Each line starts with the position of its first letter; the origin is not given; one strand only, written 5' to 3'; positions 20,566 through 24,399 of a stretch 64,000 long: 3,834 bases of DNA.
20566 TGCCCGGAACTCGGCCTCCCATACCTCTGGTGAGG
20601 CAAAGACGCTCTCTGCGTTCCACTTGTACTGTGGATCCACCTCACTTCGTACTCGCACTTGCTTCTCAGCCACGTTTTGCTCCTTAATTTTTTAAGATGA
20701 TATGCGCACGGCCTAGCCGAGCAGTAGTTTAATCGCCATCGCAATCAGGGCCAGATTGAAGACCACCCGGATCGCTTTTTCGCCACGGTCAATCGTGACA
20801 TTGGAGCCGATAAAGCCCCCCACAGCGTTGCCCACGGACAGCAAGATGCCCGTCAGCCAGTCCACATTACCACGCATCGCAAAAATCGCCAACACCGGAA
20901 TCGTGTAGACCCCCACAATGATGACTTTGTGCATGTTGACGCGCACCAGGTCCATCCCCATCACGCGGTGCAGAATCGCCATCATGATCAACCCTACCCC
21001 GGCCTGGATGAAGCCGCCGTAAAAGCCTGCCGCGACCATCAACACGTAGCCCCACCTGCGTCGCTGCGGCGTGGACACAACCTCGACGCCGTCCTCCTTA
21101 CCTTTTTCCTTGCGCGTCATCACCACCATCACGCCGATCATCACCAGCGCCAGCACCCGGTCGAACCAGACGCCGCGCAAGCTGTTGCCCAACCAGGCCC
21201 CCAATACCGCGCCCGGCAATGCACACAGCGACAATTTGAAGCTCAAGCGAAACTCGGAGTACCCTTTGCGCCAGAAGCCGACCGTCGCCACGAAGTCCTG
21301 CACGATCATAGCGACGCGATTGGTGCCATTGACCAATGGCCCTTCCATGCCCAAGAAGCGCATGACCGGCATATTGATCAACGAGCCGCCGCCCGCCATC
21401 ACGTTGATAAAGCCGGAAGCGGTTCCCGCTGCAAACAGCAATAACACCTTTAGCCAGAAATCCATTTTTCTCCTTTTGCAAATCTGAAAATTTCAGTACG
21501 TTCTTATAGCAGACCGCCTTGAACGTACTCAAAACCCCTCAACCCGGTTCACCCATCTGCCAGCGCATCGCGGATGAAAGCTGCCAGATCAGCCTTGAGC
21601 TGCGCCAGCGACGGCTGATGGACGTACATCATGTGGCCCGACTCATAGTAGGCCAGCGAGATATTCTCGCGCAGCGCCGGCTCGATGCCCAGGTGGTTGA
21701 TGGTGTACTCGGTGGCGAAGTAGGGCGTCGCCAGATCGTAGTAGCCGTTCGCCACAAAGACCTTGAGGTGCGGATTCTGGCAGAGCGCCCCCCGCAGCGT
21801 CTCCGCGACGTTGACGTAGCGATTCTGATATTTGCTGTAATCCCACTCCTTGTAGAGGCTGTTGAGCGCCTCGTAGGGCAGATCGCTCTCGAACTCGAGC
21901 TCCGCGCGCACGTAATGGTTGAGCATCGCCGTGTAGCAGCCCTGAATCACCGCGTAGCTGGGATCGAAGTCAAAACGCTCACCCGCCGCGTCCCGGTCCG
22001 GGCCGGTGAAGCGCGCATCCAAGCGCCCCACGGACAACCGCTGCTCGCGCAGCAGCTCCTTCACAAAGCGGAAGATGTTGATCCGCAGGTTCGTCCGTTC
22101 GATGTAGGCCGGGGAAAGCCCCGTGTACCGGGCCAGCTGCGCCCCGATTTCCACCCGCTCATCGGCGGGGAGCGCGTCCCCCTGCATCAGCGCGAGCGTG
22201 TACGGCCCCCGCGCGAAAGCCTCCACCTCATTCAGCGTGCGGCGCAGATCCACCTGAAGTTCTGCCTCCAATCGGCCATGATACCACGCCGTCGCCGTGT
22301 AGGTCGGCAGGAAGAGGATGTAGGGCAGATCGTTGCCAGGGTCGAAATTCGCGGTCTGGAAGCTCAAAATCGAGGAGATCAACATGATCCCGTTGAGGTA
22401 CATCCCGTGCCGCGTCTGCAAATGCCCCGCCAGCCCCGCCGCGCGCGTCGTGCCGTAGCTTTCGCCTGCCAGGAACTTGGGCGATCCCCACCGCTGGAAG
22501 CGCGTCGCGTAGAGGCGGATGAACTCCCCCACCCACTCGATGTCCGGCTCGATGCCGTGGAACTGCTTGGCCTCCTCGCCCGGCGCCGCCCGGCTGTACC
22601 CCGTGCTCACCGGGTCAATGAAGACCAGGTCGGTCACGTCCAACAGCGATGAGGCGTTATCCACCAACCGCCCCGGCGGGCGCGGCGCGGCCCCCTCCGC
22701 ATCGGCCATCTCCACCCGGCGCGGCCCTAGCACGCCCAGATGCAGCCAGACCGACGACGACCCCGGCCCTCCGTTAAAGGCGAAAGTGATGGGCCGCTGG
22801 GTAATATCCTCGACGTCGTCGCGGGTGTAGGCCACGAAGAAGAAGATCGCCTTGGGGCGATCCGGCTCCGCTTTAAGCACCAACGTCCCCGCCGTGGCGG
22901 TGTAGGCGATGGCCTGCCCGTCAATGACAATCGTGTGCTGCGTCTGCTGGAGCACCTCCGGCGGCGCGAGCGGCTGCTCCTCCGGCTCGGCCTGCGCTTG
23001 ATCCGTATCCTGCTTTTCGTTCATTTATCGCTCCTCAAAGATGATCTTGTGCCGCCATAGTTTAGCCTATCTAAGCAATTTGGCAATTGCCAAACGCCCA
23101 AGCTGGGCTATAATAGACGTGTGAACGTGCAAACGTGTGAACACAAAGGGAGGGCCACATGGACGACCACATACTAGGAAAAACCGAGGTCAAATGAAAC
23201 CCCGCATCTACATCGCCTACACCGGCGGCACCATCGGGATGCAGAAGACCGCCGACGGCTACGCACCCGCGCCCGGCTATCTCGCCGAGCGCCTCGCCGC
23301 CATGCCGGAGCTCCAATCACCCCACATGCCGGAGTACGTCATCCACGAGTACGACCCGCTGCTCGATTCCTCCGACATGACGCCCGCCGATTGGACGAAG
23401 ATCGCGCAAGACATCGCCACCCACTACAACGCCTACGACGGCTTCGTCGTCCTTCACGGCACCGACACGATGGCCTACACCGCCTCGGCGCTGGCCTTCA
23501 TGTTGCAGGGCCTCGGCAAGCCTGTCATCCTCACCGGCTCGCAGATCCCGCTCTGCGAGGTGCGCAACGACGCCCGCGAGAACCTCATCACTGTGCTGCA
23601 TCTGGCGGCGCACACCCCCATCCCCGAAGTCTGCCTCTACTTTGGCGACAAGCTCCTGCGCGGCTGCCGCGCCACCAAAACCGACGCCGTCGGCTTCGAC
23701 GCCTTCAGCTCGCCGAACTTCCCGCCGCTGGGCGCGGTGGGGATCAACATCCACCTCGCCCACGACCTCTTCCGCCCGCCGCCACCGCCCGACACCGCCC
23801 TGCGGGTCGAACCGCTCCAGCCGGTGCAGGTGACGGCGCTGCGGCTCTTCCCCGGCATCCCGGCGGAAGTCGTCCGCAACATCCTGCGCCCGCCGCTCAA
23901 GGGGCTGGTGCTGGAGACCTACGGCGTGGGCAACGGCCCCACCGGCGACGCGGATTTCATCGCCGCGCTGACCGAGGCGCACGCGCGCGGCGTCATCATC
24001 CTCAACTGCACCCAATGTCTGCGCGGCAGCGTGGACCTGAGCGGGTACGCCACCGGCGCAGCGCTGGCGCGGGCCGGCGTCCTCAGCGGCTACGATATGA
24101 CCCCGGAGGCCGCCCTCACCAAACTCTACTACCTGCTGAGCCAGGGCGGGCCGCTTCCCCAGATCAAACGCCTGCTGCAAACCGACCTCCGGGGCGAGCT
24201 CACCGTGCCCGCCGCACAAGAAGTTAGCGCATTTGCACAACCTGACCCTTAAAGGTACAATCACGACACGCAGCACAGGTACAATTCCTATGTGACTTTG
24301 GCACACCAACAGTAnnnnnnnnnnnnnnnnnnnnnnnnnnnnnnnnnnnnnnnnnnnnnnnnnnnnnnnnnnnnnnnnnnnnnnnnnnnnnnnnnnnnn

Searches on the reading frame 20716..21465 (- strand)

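Call 68: search_protein_families(library=pfam, proteins=[window:20716-21465:-], max_evalue=0.0001)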
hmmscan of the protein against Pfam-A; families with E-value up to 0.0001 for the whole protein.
window:20716-21465:- (250 aa): 1 family
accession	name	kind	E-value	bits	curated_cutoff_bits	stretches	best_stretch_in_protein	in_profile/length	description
PF01925.25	TauE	-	1.3e-42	146.6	32.6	1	10-247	1-237/237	Sulfite exporter TauE/SafE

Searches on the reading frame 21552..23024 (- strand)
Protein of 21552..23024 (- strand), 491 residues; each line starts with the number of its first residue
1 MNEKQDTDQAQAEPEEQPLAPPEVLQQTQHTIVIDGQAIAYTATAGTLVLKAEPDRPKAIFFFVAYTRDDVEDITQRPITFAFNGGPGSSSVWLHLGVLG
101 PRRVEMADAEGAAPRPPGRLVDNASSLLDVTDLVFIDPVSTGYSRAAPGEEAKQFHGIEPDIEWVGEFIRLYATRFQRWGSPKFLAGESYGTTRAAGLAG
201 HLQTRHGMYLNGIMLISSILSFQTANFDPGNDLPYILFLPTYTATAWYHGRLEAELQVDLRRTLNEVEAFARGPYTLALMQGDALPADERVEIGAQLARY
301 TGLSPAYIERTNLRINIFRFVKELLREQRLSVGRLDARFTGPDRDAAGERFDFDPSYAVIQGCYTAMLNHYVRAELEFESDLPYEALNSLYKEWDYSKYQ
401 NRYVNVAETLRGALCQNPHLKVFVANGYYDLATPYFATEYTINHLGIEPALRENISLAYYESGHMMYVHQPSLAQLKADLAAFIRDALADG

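Call 68: search_protein_families(library=pfam, proteins=[window:21552-23024:-], max_evalue=0.0001)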
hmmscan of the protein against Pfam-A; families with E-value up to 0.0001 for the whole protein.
window:21552-23024:- (491 aa): 1 family
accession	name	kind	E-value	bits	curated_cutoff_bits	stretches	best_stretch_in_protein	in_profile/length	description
PF00450.28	Peptidase_S10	-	3.7e-14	53.3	21.9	1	52-448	18-363/420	Serine carboxypeptidase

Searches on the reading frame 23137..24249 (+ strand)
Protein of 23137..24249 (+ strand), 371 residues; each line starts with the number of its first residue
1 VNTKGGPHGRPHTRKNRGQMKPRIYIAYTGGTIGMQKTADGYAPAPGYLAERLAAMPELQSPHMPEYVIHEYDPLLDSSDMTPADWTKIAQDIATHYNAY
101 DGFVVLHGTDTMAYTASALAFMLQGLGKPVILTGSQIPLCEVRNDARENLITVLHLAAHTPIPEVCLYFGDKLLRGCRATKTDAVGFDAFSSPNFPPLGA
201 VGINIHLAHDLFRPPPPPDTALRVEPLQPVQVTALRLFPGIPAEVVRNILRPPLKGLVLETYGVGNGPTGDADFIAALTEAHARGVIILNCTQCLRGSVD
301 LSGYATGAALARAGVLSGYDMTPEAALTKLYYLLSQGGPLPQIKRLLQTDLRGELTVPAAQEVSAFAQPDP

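Call 68: search_protein_families(library=pfam, proteins=[window:23137-24249:+], max_evalue=0.0001)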
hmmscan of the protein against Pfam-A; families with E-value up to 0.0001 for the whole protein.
window:23137-24249:+ (371 aa): 2 families
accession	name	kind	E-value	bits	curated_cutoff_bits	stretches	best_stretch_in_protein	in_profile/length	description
PF00710.25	Asparaginase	-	9.1e-62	208.5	22.5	1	23-210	1-190/193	Asparaginase, N-terminal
PF17763.6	Asparaginase_C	-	5.4e-32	110.6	34.6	1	231-346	1-113/114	Glutaminase/Asparaginase C-terminal domain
